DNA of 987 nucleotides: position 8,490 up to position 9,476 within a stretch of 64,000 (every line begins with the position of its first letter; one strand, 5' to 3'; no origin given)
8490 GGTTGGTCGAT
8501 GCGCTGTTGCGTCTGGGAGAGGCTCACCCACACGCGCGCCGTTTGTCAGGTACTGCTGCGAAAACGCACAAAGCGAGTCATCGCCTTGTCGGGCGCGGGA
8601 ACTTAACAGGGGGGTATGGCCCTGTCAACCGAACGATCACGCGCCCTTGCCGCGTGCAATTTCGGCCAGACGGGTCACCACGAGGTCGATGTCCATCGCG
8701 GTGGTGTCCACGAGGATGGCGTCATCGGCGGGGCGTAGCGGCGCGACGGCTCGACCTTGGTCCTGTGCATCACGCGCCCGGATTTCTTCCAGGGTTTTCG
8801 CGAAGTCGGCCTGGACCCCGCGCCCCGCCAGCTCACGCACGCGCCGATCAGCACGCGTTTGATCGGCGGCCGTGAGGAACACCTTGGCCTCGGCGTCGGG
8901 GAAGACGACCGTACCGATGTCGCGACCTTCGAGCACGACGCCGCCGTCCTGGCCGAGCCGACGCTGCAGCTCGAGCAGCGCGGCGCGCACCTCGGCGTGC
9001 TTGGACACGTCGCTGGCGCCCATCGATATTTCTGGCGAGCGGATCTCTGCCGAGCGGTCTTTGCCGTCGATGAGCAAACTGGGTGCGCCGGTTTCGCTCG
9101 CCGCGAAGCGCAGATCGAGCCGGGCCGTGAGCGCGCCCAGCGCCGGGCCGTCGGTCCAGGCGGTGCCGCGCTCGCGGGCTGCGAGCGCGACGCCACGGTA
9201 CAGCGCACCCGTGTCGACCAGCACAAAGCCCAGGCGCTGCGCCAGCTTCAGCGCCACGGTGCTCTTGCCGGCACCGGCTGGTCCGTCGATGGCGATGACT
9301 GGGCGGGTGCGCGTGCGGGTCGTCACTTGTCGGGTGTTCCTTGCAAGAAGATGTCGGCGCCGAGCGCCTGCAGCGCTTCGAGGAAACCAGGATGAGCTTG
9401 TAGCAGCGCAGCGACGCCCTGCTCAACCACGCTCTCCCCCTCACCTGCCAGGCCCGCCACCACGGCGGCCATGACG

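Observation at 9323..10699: The aroA slot is occupied by an EPSP-synthase-fold protein with most substrate-binding and catalytic residues replaced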

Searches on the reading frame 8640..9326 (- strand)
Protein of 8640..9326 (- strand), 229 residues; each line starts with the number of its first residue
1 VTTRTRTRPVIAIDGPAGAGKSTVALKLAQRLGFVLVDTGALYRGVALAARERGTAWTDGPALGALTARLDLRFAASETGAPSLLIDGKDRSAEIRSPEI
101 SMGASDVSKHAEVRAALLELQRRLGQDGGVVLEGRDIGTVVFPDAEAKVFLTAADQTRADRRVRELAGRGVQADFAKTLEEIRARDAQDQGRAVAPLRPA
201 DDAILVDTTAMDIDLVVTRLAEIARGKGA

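Call 4: search_protein_families(library=pfam, proteins=[window:8640-9326:-], max_evalue=0.01)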
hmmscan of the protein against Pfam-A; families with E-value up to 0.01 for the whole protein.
window:8640-9326:- (229 aa): 8 families
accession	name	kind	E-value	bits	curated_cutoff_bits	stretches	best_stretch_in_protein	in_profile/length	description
PF02224.24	Cytidylate_kin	-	7.9e-67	225.5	26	1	11-224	1-209/211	Cytidylate kinase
PF13189.12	Cytidylate_kin2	-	1.3e-08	35.7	28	1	10-178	1-141/176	Cytidylate kinase-like family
PF13238.12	AAA_18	-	1.5e-07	32.4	29.4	1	11-43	1-25/128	AAA domain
PF13207.12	AAA_17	-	1.9e-05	25.4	27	1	15-47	2-34/136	AAA domain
PF13671.12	AAA_33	-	0.00011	22.9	27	1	10-60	1-51/143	AAA domain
PF13521.12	AAA_28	-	0.0022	18.7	27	0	11-39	2-29/164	AAA domain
PF13191.12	AAA_16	-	0.0077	17.2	32.6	0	6-126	22-129/167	AAA ATPase domain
PF13401.12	AAA_22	-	0.009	16.8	27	0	6-32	3-29/130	AAA domain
